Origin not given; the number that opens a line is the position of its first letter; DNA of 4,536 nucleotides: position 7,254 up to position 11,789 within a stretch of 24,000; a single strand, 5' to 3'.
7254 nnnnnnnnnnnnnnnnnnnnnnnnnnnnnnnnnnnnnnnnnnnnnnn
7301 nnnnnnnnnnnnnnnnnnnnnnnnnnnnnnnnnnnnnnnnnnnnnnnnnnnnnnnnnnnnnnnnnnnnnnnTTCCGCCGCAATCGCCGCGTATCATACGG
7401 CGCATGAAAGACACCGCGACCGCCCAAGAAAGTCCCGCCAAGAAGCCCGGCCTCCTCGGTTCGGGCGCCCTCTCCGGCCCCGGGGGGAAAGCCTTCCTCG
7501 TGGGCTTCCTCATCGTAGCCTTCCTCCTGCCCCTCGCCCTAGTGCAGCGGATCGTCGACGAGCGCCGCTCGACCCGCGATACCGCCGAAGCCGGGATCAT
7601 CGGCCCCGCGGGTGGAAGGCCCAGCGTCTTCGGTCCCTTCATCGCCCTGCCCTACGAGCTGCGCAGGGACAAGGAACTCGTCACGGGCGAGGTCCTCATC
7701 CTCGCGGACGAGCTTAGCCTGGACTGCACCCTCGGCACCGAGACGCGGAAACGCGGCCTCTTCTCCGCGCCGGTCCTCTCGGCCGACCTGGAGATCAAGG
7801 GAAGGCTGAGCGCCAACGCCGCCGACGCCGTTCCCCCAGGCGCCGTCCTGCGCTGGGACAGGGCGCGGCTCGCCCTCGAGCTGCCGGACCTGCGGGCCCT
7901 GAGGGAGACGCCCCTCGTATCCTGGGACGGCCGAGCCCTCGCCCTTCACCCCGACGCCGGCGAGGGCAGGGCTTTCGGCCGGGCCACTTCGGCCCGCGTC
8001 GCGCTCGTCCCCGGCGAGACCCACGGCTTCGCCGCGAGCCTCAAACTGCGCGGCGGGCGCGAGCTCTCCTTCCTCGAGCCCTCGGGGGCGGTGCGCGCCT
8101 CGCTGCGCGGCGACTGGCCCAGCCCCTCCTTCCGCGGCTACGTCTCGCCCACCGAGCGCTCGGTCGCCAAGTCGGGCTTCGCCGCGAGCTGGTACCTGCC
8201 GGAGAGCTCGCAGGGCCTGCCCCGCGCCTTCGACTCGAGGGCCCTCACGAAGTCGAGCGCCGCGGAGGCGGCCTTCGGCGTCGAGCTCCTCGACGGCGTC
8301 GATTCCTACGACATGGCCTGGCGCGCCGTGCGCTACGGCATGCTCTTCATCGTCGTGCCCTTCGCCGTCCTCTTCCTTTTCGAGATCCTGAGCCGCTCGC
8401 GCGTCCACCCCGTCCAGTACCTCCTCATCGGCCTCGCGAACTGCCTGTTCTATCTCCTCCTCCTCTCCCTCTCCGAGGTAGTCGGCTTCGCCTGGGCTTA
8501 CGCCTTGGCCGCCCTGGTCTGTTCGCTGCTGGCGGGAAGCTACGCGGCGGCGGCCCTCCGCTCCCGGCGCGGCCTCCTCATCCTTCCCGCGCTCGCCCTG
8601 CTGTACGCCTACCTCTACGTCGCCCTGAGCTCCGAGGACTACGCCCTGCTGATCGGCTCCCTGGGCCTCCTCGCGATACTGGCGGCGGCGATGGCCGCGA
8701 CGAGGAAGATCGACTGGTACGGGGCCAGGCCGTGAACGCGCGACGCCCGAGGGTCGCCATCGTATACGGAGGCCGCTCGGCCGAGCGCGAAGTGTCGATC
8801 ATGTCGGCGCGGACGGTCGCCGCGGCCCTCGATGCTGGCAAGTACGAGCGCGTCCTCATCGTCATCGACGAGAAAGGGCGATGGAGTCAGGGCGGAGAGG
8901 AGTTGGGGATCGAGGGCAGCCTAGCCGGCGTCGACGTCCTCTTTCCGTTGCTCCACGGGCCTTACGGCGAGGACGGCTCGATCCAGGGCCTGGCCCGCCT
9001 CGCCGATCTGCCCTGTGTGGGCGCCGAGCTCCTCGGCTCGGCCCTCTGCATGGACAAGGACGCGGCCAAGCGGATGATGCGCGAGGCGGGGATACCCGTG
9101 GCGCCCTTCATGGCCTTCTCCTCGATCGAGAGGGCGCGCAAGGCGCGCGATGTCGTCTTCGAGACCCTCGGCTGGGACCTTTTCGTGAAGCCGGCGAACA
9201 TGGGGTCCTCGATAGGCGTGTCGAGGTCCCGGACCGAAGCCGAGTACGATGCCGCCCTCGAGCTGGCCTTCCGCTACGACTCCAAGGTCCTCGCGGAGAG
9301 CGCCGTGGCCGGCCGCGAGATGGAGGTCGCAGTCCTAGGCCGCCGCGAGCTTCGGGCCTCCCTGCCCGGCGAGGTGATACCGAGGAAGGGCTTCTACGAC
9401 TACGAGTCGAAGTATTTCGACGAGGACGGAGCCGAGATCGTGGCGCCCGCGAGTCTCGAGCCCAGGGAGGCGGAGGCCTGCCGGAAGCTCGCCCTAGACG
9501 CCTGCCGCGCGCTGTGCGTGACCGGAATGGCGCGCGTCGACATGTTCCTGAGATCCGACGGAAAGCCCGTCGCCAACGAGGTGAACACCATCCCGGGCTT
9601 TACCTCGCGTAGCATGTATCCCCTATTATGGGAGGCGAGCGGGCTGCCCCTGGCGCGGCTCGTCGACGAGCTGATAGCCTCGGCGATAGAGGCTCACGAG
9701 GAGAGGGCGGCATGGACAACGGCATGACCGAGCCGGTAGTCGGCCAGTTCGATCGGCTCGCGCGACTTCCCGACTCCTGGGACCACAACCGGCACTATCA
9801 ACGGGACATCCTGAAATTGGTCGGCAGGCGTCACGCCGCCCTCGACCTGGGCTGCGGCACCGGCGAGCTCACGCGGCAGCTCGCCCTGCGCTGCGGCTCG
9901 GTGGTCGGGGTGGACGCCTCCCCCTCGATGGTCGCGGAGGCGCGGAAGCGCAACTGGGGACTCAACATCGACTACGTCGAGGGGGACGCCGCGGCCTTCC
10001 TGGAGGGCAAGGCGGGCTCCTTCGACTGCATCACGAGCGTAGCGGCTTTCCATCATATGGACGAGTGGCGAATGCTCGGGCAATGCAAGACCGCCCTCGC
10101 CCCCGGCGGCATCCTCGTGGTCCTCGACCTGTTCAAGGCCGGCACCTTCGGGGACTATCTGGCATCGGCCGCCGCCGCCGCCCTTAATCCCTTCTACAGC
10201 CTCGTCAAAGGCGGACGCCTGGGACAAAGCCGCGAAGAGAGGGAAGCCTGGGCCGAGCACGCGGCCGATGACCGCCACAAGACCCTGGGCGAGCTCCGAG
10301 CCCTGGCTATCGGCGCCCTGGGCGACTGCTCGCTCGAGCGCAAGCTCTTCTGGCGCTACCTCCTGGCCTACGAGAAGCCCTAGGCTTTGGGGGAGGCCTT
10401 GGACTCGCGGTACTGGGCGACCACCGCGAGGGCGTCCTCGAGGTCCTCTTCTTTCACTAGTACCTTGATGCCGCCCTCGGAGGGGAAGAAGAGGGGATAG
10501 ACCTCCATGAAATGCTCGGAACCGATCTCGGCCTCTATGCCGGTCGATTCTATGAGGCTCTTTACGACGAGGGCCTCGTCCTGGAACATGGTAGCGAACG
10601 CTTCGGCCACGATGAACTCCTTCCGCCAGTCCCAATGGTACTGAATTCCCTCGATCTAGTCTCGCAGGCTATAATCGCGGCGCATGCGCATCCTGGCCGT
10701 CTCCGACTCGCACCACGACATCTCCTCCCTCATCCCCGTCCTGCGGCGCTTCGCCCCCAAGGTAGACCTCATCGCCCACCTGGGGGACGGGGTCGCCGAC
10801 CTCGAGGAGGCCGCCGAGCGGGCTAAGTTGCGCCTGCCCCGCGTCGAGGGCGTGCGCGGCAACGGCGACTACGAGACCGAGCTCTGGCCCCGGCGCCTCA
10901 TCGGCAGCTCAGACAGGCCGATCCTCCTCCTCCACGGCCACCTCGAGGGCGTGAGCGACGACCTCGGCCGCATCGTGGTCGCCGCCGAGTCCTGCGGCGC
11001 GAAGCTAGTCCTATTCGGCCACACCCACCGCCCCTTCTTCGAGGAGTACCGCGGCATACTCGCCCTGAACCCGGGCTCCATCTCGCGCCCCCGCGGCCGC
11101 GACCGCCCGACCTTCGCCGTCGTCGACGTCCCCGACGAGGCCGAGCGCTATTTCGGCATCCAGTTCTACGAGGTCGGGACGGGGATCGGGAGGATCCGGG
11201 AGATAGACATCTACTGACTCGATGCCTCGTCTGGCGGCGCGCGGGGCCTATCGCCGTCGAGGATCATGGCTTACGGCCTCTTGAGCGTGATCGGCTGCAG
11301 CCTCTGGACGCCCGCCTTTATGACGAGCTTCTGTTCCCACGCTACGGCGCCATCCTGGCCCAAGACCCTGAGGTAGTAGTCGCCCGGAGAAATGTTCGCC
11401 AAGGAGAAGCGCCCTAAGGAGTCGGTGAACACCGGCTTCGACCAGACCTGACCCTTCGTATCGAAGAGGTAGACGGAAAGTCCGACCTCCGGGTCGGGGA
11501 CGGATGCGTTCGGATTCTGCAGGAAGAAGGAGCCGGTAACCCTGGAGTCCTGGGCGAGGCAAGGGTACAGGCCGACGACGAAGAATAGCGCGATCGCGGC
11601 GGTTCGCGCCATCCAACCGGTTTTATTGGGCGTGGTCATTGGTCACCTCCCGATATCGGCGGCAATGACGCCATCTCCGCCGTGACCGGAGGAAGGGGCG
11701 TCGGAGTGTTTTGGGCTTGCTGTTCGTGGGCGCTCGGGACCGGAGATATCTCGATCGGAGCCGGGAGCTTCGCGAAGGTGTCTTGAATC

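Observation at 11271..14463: Six-gene small-protein module with holin/endolysin/spanin-like logic downstream of a signal-less giant protein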

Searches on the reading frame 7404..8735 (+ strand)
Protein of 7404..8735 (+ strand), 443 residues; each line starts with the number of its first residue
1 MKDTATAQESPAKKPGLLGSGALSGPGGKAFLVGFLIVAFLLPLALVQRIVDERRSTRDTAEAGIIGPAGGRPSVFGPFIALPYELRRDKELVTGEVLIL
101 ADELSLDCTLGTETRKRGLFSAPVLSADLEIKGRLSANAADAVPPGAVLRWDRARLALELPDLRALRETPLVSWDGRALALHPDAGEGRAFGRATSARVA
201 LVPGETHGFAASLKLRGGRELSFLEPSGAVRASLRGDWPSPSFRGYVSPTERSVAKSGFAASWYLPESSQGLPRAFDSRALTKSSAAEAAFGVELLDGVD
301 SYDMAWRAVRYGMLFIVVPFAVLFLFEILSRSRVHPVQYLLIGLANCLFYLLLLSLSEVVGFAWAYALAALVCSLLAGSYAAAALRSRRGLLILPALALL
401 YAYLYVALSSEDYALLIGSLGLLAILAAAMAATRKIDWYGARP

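Call 40: search_protein_families(library=pfam, proteins=[window:7404-8735:+], max_evalue=0.001)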
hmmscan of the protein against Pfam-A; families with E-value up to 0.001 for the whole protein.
window:7404-8735:+ (443 aa): 1 family
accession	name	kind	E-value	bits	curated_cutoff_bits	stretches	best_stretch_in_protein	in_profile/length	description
PF06123.17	CreD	-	1.2e-116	390.6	23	1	29-439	5-428/428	Inner membrane protein CreD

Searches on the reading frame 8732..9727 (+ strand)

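Call 40: search_protein_families(library=pfam, proteins=[window:8732-9727:+], max_evalue=0.001)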
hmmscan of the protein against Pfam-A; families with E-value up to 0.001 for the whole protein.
window:8732-9727:+ (331 aa): 4 families
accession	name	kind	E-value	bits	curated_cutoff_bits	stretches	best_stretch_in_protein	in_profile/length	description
PF07478.18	Dala_Dala_lig_C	-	1.3e-62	211.4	24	1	115-315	1-203/204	D-ala D-ala ligase C-terminus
PF01820.27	Dala_Dala_lig_N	-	4.2e-27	95.5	34.6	2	7-55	1-49/121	D-ala D-ala ligase N-terminus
PF02222.28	ATP-grasp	-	5.6e-10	39.6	27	1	115-284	2-159/179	ATP-grasp domain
PF02786.22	CPSase_L_D2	-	9.2e-05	22.5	19.8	1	108-286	1-178/211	Carbamoyl-phosphate synthase L chain, ATP binding domain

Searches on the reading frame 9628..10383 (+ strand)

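Call 40: search_protein_families(library=pfam, proteins=[window:9628-10383:+], max_evalue=0.001)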
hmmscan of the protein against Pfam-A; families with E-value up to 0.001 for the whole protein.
window:9628-10383:+ (251 aa): 8 families
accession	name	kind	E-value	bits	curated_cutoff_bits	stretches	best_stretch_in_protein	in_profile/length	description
PF13649.12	Methyltransf_25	-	6.9e-23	81.6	27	1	72-161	2-97/97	Methyltransferase domain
PF08241.18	Methyltransf_11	-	1.7e-21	77.1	21.2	1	72-165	1-95/95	Methyltransferase domain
PF08242.18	Methyltransf_12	-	1.8e-16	61.1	30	1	72-163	1-98/98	Methyltransferase domain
PF13847.12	Methyltransf_31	-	1.2e-13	51.4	27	1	71-167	7-111/145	Methyltransferase domain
PF13489.12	Methyltransf_23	-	3.5e-13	50.1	27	1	59-171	11-122/164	Methyltransferase domain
PF01209.24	Ubie_methyltran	-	2.2e-10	40.7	20.1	1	51-170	29-156/233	ubiE/COQ5 methyltransferase family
PF05175.20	MTS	-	1.9e-06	28.1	23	1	68-165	32-138/170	Methyltransferase small domain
PF05401.17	NodS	-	0.00018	21.8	24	1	61-142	34-117/201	Nodulation protein S (NodS)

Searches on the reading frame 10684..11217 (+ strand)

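Call 40: search_protein_families(library=pfam, proteins=[window:10684-11217:+], max_evalue=0.001)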
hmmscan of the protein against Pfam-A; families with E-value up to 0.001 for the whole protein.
window:10684-11217:+ (177 aa): 2 families
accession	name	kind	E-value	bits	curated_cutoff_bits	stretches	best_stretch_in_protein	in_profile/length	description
PF12850.12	Metallophos_2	-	5.6e-30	104.8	27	1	1-150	1-152/154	Calcineurin-like phosphoesterase superfamily domain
PF00149.33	Metallophos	-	8.1e-10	39.9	21.5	1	1-64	1-73/191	Calcineurin-like phosphoesterase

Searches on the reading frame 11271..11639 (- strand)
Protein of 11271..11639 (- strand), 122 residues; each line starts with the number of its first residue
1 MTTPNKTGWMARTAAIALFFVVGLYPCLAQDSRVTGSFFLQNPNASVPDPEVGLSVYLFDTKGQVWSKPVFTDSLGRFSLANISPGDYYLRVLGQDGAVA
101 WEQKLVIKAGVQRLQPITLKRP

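Call 4: search_protein_families(library=pfam, proteins=[window:11271-11639:-], max_evalue=1)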
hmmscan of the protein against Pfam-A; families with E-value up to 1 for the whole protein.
window:11271-11639:- (122 aa): 4 families
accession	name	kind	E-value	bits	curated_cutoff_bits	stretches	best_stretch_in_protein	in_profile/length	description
PF13620.12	CarboxypepD_reg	-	1.9e-05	25.4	32.3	1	52-119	15-81/82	Carboxypeptidase regulatory-like domain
PF17210.9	SdrD_B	-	0.0092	16.6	29.7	1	53-98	26-70/112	SdrD B-like domain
PF14686.12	fn3_3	-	0.014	15.6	24.4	1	72-110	31-70/75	Polysaccharide lyase family 4, domain II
PF17802.7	SpaA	-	0.11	13.1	23.1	1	58-91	23-57/91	Prealbumin-like fold domain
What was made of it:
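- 11271..11639 (-): p122: small exported beta-sandwich-like protein and last gene of the operon. Role unknown. Call 4: CarboxypepD_reg E 1.9e-5, below cut-off.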

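Call 5: search_protein_families(library=ncbifam, proteins=[window:11271-11639:-], max_evalue=1)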
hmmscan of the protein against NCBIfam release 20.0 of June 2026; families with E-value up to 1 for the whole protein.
window:11271-11639:- (122 aa): 1 family
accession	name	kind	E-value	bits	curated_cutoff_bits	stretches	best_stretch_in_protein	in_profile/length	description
TIGR04183.1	Por_Secre_tail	domain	0.0059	16.6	23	1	42-107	4-71/72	T9SS type A sorting domain-containing protein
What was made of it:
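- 11271..11639 (-): Call 5: weak T9SS sorting-domain hit, E 0.006.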

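Call 6: search_protein_families(library=phrogs, proteins=[window:11271-11639:-], max_evalue=0.1)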
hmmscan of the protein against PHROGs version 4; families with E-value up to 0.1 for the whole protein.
window:11271-11639:- (122 aa): 1 family
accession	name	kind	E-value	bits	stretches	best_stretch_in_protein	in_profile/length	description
phrog_14789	-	unknown function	0.0028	18.2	1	63-91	97-125/163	-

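Call 7: search_protein_families(library=padloc, proteins=[window:11271-11639:-], max_evalue=0.1)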
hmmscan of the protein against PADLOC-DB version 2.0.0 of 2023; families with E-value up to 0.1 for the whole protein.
window:11271-11639:- (122 aa): 0 families
